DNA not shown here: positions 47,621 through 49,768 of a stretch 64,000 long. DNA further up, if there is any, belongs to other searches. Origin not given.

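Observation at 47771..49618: Phenylalanine-hydroxylase fold with a Lys-rich N-terminus and ~250-aa C-terminal extra domain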

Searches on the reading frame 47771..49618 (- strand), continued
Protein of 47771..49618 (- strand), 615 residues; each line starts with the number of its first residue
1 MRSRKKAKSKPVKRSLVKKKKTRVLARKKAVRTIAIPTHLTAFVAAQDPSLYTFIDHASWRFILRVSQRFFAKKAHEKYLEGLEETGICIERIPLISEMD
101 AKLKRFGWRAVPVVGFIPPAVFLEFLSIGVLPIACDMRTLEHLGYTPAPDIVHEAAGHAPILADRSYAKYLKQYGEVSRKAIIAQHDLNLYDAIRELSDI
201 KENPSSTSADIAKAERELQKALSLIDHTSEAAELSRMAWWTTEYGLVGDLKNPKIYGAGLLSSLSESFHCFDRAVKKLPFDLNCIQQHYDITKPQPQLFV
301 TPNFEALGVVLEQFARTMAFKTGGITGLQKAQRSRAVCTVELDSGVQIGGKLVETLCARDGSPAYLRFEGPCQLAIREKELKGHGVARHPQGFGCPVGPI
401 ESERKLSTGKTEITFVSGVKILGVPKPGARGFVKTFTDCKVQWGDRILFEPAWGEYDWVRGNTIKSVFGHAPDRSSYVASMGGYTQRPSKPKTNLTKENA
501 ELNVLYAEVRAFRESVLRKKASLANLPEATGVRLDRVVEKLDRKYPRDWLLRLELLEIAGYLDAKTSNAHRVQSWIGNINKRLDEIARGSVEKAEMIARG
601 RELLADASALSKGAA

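Call 24: predict_structure(alignment_id=A1)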
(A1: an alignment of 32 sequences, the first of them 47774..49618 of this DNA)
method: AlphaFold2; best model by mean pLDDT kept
length: 615 residues; sequences in the alignment: 32
mean_pLDDT: 87.3   pTM: 0.84
mean pLDDT of the five models: 87.3, 87.0, 85.6, 85.4, 83.8
residues with pLDDT >= 90: 397; 70-90: 139; 50-70: 42; < 50: 37
segments of 3 or more residues with pLDDT < 50: 1-28, 143-148
pLDDT, mean of each block of 10 residues (from residue 1): 43 45 46 81 89 90 90 93 89 91 92 83 91 78 50 79 92 94 94 87 85 95 94 94 95 94 86 96 93 87 98 98 97 97 98 97 97 96 95 97 96 98 86 93 97 95 97 94 76 85 95 80 62 85 95 92 70 91 96 91 83 53
secondary structure, 60 per line:
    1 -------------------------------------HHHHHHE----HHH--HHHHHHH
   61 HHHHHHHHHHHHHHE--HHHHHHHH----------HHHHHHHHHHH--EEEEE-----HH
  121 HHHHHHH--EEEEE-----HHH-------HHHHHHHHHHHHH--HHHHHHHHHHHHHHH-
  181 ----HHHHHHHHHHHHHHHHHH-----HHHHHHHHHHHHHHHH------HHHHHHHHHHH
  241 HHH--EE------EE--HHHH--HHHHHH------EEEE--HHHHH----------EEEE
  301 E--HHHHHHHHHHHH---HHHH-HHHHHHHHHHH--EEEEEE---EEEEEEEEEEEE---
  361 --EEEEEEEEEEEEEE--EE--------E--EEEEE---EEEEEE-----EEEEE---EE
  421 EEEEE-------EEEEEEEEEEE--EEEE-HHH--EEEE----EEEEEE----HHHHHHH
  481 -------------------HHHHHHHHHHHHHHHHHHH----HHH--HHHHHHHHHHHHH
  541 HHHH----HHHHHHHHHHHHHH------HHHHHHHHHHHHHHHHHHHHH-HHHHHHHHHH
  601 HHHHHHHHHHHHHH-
elements in order: H38-43 H54-74 H78-85 H96-106 E109-113 H119-127 E130-134 H150-162 H165-179 H185-202 H208-223 H230-243 H258-261 H264-269 E276-279 H282-286 E297-301 H304-315 H319-322 H324-334 E337-342 E346-357 E363-376 E392-396 E400-405 E411-415 E419-425 E433-443 E446-449 E456-459 E464-469 H474-480 H500-518 H528-544 H549-562 H569-589 H591-614

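Call 28: fold_search(model_id=the predicted structure, library=pdb)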
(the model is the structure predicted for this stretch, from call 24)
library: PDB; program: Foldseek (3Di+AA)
matches with E <= 10: 781; with E <= 0.001: 88
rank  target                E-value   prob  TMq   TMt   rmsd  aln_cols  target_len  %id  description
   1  7vgm                  6.4e-56  1.00  0.83  0.89   3.3       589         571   38  Crystal structure of Phenylalanine hydroxylase from Bacillus cereus ATCC 14579 (released 2022-04-27)
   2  3tk2                  1.2e-16  1.00  0.34  0.73   6.6       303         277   26  Crystallographic structure of phenylalanine hydroxylase from Chromobacterium violaceum cocrystallized with phenylalanine (released 2012-09-05)
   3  4esm                  1.7e-16  1.00  0.34  0.73   8.0       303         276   27  Crystallographic structure of phenylalanine hydroxylase from Chromobacterium violaceum Y155A mutation (released 2013-05-08)
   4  4q3w                  2.8e-16  1.00  0.33  0.72   8.3       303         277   27  Crystal structure of C. violaceum phenylalanine hydroxylase D139E mutation (released 2015-02-18)
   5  4etl                  3.3e-16  1.00  0.34  0.73   8.0       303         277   27  Crystallographic structure of phenylalanine hydroxylase from Chromobacterium violaceum F258A mutation (released 2013-05-08)
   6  4q3x                  9.2e-16  1.00  0.32  0.72   8.2       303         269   26  Crystal structure of C. violaceum phenylalanine hydroxylase D139N mutation (released 2015-02-18)
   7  3tcy                  9.7e-16  1.00  0.35  0.75   6.2       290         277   27  Crystallographic structure of phenylalanine hydroxylase from Chromobacterium violaceum (cPAH) bound to phenylalanine in  (released 2012-08-22)
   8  4jpx                  9.7e-16  1.00  0.34  0.74   7.8       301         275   26  Crystal structure of phenylalanine hydroxylase S203P mutant from Chromobacterium violaceum (released 2013-08-07)
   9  4q3y                  1.8e-15  1.00  0.32  0.72   8.2       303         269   26  Crystal structure of C. violaceum phenylalanine hydroxylase D139A mutation (released 2015-02-18)
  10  4q3z                  3.4e-15  1.00  0.32  0.72   8.4       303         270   26  Crystal structure of C. violaceum phenylalanine hydroxylase D139K mutation (released 2015-02-18)
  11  1ltz                  4.4e-15  1.00  0.35  0.76   6.0       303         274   27  CRYSTAL STRUCTURE OF CHROMOBACTERIUM VIOLACEUM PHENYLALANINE HYDROXYLASE, STRUCTURE HAS BOUND IRON (III) AND OXIDIZED CO (released 2002-07-17)
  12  4jpy                  5.7e-15  1.00  0.33  0.75   5.9       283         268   28  Iron and phenylalanine bound crystal structure of phenylalanine hydroxylase from Chromobacterium violaceum (released 2013-08-07)
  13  1ltu                  6.3e-15  1.00  0.36  0.75   5.5       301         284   26  CRYSTAL STRUCTURE OF CHROMOBACTERIUM VIOLACEUM, APO (NO IRON BOUND) STRUCTURE (released 2002-07-17)
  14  1ltv                  6.7e-15  1.00  0.35  0.77   5.1       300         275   27  CRYSTAL STRUCTURE OF CHROMOBACTERIUM VIOLACEUM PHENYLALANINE HYDROXYLASE, STRUCTURE WITH BOUND OXIDIZED Fe(III) (released 2002-07-17)
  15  8cjj                  8.6e-14  1.00  0.33  0.67   5.9       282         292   23  Crystal structure of human tryptophan hydroxylase 1 in complex with inhibitor KM-06-057 (released 2024-01-10)
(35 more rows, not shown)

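Call 33: find_encoding_contigs(protein=P0068, flank=8000, max_places=2)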
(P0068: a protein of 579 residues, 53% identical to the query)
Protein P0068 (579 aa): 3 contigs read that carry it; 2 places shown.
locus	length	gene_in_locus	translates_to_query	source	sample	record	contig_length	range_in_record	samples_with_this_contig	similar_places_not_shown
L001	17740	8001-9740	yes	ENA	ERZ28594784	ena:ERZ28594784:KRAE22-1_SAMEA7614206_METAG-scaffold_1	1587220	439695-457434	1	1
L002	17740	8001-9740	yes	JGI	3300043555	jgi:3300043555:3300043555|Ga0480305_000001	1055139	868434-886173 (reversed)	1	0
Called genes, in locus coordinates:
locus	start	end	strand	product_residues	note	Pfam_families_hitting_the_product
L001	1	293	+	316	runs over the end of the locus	PF13793:Pribosyltran_N, PF00156:Pribosyltran, PF14572:Pribosyl_synth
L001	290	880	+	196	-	PF01195:Pept_tRNA_hydro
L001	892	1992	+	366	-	PF01926:MMR_HSR1, PF02421:FeoB_N, PF06071:YchF-GTPase_C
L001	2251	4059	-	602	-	PF01464:SLT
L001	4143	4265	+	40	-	-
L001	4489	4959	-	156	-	-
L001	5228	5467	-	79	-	PF01381:HTH_3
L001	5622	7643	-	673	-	PF01590:GAF, PF13185:GAF_2 (weak), PF00512:HisKA, PF02518:HATPase_c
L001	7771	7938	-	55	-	-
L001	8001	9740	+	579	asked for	PF00351:Biopterin_H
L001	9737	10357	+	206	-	-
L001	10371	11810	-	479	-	PF13000:Acatn, PF07690:MFS_1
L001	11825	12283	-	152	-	PF22091:DUF6941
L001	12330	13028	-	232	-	-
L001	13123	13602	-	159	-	PF00383:dCMP_cyt_deam_1, PF14437:MafB19-deam, PF14439:Bd3614-deam (faint)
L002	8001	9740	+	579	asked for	PF00351:Biopterin_H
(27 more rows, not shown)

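Call 34: find_encoding_contigs(protein=P0094, flank=8000, max_places=2)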
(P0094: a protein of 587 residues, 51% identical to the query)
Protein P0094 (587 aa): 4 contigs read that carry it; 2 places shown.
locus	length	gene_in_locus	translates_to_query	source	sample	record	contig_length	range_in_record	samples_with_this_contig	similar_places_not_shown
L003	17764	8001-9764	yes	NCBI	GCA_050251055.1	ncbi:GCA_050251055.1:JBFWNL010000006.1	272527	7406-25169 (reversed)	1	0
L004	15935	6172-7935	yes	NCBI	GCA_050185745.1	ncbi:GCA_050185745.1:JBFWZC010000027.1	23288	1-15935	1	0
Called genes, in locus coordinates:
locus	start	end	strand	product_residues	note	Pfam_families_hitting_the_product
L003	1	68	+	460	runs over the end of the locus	PF04055:Radical_SAM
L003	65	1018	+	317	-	PF00762:Ferrochelatase, PF01903:CbiX (faint)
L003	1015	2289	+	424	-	PF01266:DAO, PF07992:Pyr_redox_2 (faint), PF12831:FAD_oxidored (weak), PF13450:NAD_binding_8, PF01593:Amino_oxidase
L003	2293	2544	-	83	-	-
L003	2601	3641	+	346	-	PF00491:Arginase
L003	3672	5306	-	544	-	PF00171:Aldedh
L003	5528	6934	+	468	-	-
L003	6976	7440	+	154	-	-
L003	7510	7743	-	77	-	PF11146:DUF2905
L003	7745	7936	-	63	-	-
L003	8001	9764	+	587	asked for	PF00351:Biopterin_H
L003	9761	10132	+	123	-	PF04241:DUF423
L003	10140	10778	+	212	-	-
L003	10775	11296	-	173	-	PF06271:RDD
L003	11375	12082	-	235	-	PF00005:ABC_tran, PF13304:AAA_21 (weak)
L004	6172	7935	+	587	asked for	PF00351:Biopterin_H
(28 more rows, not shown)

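Call 35: find_encoding_contigs(protein=P0002, flank=8000, max_places=2)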
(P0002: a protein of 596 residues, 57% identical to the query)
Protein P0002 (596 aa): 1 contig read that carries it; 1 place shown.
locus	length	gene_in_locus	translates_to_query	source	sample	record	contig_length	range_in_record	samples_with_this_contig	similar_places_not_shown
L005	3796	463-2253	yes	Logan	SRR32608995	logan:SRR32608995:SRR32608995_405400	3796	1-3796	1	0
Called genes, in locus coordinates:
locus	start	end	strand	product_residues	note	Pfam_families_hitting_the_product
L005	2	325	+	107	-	?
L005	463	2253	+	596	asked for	PF00351:Biopterin_H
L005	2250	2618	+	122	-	PF04241:DUF423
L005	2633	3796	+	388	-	?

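Call 36: find_encoding_contigs(protein=P0046, flank=6000, max_places=1)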
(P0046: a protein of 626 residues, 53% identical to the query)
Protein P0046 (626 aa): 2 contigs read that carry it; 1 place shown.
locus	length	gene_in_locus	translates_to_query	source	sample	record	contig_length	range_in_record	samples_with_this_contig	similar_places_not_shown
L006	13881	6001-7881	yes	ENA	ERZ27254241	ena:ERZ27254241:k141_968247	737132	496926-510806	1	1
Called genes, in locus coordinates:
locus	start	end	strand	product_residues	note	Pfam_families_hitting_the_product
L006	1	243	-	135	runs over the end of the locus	PF00578:AhpC-TSA, PF08534:Redoxin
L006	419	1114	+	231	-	PF20772:TACO1_YebC_N, PF01709:Transcrip_reg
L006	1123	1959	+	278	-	PF17773:UPF0176_N, PF00581:Rhodanese, PF12368:Rhodanese_C (faint)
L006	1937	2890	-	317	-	-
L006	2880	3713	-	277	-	PF04773:FecR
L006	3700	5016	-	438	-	PF14559:TPR_19 (faint), PF23914:TPR_CcmH_CycH, PF07719:TPR_2 (faint)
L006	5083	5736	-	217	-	PF07238:PilZ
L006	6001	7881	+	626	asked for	PF00351:Biopterin_H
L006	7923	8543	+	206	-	-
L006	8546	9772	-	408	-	PF07690:MFS_1, PF13000:Acatn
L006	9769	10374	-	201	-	PF04264:YceI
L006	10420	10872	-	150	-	PF22091:DUF6941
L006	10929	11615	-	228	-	-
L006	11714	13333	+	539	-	PF00890:FAD_binding_2 (weak), PF01266:DAO (faint), PF13450:NAD_binding_8 (weak), PF00732:GMC_oxred_N, PF05199:GMC_oxred_C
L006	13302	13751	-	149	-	PF00383:dCMP_cyt_deam_1, PF14437:MafB19-deam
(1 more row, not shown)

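Call 37: find_encoding_contigs(protein=P0034, flank=6000, max_places=1)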
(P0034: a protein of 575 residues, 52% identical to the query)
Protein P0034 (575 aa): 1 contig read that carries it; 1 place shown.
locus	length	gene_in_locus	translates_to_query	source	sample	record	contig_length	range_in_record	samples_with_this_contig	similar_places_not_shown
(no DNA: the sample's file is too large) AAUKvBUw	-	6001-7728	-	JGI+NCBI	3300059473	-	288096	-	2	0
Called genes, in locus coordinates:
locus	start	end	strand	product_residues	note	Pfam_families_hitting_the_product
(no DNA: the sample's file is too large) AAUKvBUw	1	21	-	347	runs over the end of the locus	-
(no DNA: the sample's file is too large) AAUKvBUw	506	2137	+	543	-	PF10412:TrwB_AAD_bind (faint), PF12696:TraG-D_C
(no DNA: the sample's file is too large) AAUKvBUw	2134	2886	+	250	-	PF13814:Replic_Relax (weak)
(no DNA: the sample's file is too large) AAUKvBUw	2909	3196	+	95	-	-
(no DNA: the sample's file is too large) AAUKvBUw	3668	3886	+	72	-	-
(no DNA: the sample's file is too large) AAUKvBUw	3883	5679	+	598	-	PF00239:Resolvase, PF07508:Recombinase, PF13408:Zn_ribbon_recom (weak)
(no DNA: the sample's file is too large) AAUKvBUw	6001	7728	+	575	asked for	PF00351:Biopterin_H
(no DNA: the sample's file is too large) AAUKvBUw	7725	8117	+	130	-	PF04241:DUF423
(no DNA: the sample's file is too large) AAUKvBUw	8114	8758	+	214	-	-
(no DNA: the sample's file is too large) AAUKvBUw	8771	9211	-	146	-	PF13622:4HBT_3 (weak), PF03061:4HBT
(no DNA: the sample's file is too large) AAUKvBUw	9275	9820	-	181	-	PF06271:RDD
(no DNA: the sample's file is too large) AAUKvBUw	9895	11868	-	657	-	PF13534:Fer4_17 (faint), PF13183:Fer4_8, PF13187:Fer4_9, PF13237:Fer4_10, PF02754:CCG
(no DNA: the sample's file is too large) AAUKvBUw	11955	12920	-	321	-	PF01012:ETF, PF00766:ETF_alpha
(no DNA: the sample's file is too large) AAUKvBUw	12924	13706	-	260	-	PF01012:ETF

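Call 38: find_encoding_contigs(protein=P0037, flank=6000, max_places=1)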
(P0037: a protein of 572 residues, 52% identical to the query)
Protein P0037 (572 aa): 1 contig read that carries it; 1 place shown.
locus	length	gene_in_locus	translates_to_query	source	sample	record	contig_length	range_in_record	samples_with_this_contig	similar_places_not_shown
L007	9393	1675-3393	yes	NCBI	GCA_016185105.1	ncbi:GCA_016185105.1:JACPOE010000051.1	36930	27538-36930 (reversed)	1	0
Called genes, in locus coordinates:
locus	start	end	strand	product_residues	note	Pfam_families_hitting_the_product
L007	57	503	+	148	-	PF13622:4HBT_3, PF03061:4HBT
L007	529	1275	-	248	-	PF00106:adh_short, PF01370:Epimerase, PF08659:KR, PF13561:adh_short_C2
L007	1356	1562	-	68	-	-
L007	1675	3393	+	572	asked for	PF00351:Biopterin_H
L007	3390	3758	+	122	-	PF04241:DUF423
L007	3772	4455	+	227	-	-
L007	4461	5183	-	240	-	-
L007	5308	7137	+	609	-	PF13520:AA_permease_2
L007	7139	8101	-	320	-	PF00892:EamA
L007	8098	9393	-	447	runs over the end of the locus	PF01134:GIDA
